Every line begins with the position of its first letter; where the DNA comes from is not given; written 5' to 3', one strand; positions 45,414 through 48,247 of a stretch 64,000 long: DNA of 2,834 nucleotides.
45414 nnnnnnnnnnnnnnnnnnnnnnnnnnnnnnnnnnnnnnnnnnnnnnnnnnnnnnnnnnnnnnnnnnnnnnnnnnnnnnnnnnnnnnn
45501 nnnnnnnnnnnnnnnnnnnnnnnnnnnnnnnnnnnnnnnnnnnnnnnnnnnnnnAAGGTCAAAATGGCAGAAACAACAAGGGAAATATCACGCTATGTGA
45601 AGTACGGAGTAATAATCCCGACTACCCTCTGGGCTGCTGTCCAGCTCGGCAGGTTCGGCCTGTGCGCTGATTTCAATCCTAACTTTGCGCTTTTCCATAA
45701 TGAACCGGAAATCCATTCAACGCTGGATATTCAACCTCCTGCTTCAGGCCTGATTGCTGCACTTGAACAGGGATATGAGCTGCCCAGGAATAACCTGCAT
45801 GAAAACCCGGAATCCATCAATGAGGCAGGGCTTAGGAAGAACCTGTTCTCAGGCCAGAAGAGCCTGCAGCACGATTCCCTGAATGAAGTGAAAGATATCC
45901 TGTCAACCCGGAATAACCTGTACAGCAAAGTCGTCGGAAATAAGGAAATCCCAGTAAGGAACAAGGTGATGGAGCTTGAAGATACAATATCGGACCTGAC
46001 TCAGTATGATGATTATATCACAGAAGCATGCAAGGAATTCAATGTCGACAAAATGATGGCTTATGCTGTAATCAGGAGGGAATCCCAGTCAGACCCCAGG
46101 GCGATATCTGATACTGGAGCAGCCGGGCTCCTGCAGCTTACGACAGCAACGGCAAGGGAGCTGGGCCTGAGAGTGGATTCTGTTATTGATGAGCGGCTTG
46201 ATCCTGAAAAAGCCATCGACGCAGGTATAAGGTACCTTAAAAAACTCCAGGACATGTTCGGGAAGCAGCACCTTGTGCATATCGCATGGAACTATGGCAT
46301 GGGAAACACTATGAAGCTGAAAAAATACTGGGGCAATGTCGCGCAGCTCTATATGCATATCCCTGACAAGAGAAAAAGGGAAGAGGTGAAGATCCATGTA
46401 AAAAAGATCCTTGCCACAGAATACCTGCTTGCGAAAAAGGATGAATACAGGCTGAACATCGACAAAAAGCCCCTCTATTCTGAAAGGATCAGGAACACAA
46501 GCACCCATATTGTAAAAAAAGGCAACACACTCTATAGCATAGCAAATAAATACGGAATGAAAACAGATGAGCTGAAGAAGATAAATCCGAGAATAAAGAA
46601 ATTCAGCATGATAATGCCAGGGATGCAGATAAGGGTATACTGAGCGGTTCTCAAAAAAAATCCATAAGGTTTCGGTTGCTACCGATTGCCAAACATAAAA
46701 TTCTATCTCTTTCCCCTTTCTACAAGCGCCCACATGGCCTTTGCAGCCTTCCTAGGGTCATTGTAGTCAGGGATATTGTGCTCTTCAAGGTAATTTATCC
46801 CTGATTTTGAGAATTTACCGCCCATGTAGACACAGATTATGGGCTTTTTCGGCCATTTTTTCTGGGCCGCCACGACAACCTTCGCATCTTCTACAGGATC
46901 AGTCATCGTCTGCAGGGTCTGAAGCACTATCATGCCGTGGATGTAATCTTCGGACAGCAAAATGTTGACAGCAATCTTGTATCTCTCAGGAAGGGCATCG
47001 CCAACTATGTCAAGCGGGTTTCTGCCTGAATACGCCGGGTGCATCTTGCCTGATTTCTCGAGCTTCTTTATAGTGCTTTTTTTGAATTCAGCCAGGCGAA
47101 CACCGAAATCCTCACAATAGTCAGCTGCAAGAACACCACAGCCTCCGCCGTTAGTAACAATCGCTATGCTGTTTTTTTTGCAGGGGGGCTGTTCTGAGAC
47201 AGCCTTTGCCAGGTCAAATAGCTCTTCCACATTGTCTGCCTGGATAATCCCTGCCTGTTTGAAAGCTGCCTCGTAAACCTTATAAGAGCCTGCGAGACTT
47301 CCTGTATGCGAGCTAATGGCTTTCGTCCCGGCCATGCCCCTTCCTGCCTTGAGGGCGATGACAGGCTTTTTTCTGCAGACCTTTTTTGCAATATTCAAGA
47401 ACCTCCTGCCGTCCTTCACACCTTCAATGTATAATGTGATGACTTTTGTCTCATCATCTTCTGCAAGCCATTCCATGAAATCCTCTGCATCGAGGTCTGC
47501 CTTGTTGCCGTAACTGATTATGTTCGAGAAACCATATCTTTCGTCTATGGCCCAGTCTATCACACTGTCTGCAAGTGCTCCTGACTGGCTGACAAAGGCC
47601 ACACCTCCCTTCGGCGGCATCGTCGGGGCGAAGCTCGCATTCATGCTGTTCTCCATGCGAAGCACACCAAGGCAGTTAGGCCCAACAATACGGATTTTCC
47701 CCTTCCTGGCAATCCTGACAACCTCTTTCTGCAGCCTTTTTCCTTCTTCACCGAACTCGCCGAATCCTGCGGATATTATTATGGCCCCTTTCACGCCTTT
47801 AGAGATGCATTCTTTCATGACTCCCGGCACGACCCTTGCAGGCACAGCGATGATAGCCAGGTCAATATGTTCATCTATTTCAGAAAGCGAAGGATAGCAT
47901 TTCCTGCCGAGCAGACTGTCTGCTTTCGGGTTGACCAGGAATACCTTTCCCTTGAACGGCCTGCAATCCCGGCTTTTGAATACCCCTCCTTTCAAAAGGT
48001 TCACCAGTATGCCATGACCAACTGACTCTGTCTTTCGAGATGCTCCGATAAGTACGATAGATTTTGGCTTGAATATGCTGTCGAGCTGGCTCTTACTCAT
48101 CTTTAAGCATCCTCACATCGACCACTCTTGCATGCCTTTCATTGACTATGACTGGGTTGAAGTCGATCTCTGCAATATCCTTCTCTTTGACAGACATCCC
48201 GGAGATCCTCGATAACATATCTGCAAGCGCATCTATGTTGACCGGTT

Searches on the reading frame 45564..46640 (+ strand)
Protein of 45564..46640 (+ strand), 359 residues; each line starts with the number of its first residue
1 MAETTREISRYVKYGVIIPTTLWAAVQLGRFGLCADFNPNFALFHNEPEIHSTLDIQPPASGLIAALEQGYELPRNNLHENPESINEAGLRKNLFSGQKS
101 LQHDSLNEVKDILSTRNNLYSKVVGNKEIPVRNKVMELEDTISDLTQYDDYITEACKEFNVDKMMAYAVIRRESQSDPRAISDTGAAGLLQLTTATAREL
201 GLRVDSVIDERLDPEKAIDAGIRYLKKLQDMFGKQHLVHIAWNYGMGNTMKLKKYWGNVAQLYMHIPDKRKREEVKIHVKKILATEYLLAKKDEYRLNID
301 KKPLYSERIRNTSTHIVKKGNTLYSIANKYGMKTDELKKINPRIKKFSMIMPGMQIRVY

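Call 19: search_protein_families(library=pfam, proteins=[window:45564-46640:+], max_evalue=0.001)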
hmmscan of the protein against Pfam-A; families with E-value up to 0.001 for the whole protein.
window:45564-46640:+ (359 aa): 2 families
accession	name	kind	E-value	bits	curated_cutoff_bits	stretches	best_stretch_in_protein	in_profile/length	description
PF01464.25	SLT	-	1.9e-26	92.4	21.3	1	151-258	2-110/117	Transglycosylase SLT domain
PF01476.26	LysM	-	6e-10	39.4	20.9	1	315-358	1-42/43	LysM domain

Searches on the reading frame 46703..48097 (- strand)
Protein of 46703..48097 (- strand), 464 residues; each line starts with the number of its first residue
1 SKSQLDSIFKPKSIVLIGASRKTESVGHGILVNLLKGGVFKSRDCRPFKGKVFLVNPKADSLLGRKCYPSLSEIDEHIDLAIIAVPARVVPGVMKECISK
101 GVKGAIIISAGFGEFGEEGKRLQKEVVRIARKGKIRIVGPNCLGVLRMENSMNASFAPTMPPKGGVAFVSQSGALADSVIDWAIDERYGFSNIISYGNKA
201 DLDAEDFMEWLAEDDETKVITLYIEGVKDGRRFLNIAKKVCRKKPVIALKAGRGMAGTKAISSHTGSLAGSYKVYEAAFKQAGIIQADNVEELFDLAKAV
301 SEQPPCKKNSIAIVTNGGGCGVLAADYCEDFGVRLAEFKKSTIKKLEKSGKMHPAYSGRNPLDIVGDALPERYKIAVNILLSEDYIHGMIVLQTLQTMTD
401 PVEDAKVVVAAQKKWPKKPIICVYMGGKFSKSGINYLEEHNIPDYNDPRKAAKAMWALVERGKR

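Call 19: search_protein_families(library=pfam, proteins=[window:46703-48097:-], max_evalue=0.001)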
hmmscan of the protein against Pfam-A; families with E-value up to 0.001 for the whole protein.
window:46703-48097:- (464 aa): 4 families
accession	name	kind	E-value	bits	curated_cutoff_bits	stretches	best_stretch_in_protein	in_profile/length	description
PF13607.11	Succ_CoA_lig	-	9.6e-58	194.3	27.4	1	163-299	1-137/138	Succinyl-CoA ligase like flavodoxin domain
PF13380.12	CoA_binding_2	-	6.4e-25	88.3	22.8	1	12-146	1-114/116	CoA binding domain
PF02629.25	CoA_binding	-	8.8e-12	46.1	22.3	1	40-111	23-97/97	CoA binding domain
PF19045.5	Ligase_CoA_2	-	1.5e-10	41.8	23.7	1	312-446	2-138/162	Ligase-CoA domain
